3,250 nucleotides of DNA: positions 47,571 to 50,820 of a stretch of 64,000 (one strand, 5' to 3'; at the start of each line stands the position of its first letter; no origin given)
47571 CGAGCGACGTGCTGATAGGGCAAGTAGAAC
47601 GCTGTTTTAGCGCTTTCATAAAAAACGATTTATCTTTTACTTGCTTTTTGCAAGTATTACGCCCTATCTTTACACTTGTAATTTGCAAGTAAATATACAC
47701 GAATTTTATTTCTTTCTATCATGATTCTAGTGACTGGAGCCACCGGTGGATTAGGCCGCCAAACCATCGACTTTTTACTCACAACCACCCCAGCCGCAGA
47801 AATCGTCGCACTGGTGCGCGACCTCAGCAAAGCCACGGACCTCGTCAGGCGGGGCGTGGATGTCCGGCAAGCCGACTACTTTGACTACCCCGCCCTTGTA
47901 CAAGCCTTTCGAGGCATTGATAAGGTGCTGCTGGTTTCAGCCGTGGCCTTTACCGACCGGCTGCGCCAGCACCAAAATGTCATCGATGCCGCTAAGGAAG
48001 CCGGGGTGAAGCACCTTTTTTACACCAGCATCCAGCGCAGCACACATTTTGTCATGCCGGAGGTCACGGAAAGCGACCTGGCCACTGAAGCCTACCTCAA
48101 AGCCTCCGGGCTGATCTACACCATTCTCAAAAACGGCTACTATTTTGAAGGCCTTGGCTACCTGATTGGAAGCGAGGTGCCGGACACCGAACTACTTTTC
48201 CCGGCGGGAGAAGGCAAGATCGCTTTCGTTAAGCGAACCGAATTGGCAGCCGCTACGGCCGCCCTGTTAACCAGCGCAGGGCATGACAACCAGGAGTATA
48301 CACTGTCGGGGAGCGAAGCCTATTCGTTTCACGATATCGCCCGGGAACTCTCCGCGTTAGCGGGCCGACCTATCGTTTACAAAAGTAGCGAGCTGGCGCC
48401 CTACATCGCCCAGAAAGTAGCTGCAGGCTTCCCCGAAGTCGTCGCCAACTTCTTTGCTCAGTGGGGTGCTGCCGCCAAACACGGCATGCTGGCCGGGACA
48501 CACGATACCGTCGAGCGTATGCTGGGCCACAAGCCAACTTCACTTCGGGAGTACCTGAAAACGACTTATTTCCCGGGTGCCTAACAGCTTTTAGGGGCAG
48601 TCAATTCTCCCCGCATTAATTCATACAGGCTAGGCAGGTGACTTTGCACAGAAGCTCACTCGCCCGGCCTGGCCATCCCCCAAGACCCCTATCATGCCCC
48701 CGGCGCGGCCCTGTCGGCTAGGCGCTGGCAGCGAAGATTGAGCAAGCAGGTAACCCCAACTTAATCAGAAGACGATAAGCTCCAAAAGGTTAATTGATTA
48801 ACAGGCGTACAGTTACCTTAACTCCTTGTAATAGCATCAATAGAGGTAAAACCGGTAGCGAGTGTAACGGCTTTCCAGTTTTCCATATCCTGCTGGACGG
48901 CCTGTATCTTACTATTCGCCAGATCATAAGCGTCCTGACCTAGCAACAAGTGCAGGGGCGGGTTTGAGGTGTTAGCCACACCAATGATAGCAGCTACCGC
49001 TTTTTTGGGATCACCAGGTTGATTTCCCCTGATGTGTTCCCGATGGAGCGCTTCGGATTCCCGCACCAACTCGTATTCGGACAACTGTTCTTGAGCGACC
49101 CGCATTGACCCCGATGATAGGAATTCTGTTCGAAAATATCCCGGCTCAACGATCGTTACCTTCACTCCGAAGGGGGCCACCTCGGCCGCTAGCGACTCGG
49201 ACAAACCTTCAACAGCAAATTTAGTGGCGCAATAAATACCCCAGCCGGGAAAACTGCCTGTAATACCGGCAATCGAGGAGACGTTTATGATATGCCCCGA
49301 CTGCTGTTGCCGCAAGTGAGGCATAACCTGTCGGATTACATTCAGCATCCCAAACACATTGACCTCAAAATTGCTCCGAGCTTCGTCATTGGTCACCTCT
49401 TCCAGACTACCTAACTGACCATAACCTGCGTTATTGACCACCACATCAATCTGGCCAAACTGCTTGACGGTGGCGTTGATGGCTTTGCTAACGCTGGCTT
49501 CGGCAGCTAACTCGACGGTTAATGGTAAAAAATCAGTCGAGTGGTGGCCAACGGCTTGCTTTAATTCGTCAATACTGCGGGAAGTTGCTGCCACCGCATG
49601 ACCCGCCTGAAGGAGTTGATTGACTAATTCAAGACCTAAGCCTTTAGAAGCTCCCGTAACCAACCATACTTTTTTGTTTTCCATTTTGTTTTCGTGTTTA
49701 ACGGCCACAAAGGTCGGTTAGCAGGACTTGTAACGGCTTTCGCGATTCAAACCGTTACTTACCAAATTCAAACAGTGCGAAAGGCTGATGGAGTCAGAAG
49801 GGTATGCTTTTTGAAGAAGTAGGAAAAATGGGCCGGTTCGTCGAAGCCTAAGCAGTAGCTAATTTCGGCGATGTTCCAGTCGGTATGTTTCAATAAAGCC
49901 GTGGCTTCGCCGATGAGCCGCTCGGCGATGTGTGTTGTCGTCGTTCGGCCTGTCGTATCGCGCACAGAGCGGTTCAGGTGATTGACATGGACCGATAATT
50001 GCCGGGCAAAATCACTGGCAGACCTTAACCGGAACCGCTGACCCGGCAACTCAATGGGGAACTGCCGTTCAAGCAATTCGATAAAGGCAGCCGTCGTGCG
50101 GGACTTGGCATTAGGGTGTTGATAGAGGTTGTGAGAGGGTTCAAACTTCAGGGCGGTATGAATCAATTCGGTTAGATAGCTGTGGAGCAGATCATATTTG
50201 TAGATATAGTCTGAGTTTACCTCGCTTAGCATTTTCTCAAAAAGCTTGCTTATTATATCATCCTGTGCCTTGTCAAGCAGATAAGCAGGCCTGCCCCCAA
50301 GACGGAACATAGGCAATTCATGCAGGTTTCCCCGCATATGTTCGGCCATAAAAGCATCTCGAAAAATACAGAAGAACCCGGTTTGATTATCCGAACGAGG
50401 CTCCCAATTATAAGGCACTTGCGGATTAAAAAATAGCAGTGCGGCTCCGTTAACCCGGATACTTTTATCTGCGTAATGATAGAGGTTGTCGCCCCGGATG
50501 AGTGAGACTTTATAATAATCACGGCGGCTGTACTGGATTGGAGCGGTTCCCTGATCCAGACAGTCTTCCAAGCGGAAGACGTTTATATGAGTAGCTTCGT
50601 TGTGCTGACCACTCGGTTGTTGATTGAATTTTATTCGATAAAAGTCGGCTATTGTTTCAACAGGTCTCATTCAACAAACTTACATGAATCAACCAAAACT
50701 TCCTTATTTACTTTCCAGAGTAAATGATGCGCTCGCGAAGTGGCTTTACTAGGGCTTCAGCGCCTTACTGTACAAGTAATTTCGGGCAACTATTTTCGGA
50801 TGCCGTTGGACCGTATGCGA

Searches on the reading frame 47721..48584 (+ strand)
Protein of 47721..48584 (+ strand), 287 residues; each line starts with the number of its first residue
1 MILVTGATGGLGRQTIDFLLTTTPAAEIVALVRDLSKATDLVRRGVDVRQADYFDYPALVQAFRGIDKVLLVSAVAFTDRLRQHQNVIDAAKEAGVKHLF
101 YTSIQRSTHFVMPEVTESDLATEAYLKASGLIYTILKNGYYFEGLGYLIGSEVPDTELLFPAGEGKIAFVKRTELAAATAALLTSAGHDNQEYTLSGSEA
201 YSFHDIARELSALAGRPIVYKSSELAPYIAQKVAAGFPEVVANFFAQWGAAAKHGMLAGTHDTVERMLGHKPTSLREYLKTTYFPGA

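Call 65: search_protein_families(library=pfam, proteins=[window:47721-48584:+], max_evalue=0.0001)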
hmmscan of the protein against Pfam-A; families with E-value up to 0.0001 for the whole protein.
window:47721-48584:+ (287 aa): 5 families
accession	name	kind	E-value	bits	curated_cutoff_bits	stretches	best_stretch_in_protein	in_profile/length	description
PF05368.20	NmrA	-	9.7e-26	91.5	27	1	2-279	5-298/298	NmrA-like family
PF13460.12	NAD_binding_10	-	5e-21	75.8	27.2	1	6-144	1-149/184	NAD(P)H-binding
PF01073.25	3Beta_HSD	-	1.9e-06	27.5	22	1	3-103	1-115/280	3-beta hydroxysteroid dehydrogenase/isomerase family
PF01370.27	Epimerase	-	2.9e-06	27.3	20.9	1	2-103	1-114/240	NAD dependent epimerase/dehydratase family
PF07993.18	NAD_binding_4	-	9e-05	22.2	20.1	0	4-44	1-42/258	Male sterility protein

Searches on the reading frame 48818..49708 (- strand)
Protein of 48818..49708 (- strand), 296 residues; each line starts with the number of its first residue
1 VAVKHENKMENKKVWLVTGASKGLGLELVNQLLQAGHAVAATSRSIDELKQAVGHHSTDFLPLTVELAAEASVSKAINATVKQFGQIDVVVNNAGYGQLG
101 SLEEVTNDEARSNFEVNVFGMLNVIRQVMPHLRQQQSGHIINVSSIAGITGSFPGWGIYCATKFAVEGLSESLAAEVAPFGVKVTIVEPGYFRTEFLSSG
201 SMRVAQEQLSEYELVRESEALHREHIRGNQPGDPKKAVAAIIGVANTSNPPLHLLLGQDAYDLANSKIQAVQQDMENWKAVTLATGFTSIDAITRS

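Call 65: search_protein_families(library=pfam, proteins=[window:48818-49708:-], max_evalue=0.0001)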
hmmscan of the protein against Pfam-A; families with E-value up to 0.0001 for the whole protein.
window:48818-49708:- (296 aa): 5 families
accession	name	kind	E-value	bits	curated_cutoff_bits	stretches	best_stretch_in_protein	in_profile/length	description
PF00106.31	adh_short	-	2.2e-51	174.6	26.6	1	13-197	1-187/195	short chain dehydrogenase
PF13561.12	adh_short_C2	-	6.3e-34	118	27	1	19-200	1-184/236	Enoyl-(Acyl carrier protein) reductase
PF08659.16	KR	-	2.7e-13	50.7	22.6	1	15-175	3-165/180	KR domain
PF13460.12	NAD_binding_10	-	1.1e-05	25.8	27.2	1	19-195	1-149/184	NAD(P)H-binding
PF01370.27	Epimerase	-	3.7e-05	23.7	20.9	1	15-126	1-103/240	NAD dependent epimerase/dehydratase family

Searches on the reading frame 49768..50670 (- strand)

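Call 65: search_protein_families(library=pfam, proteins=[window:49768-50670:-], max_evalue=0.0001)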
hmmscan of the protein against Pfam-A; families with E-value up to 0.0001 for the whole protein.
window:49768-50670:- (300 aa): 2 families
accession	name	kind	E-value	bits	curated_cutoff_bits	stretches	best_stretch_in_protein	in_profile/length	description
PF12833.13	HTH_18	-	2.6e-17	63.3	33.6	1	222-298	2-78/80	Helix-turn-helix domain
PF00165.29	HTH_AraC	-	1.4e-08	35.1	26.6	1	260-299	1-42/42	Bacterial regulatory helix-turn-helix proteins, AraC family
